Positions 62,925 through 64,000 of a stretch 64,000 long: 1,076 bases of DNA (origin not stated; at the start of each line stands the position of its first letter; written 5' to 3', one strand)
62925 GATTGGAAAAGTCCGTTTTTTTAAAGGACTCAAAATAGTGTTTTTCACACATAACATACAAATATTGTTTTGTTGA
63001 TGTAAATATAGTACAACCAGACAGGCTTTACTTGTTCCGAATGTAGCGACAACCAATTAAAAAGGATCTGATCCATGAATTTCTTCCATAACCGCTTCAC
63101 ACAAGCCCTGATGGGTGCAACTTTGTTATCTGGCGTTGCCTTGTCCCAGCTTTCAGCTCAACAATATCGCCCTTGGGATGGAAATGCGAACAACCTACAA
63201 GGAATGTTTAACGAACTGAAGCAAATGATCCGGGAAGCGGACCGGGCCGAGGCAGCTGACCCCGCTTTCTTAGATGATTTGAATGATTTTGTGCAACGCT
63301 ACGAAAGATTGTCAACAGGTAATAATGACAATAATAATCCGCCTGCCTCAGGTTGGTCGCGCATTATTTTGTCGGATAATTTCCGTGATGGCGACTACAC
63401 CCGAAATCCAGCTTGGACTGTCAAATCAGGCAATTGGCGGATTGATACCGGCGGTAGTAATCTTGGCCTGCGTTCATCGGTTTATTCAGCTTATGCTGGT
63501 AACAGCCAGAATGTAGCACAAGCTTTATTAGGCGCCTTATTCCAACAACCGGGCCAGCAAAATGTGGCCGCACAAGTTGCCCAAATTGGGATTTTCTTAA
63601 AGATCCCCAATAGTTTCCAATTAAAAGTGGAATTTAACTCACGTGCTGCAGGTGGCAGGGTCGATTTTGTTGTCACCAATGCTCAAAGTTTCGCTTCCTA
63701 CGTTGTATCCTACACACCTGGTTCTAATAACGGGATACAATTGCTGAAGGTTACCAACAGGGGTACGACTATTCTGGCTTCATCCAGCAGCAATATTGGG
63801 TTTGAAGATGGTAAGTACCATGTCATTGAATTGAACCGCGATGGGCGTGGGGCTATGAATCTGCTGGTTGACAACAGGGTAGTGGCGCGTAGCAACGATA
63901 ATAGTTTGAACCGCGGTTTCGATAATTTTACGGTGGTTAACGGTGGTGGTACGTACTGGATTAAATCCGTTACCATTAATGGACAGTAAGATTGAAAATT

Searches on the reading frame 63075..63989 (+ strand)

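Call 30: search_protein_families(library=pfam, proteins=[window:63075-63989:+], max_evalue=0.01)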
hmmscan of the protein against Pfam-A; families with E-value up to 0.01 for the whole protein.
window:63075-63989:+ (304 aa): 1 family
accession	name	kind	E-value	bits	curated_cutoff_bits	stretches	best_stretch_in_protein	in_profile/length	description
PF02210.31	Laminin_G_2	-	0.0035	18.3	22.9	1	230-287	39-93/126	Laminin G domain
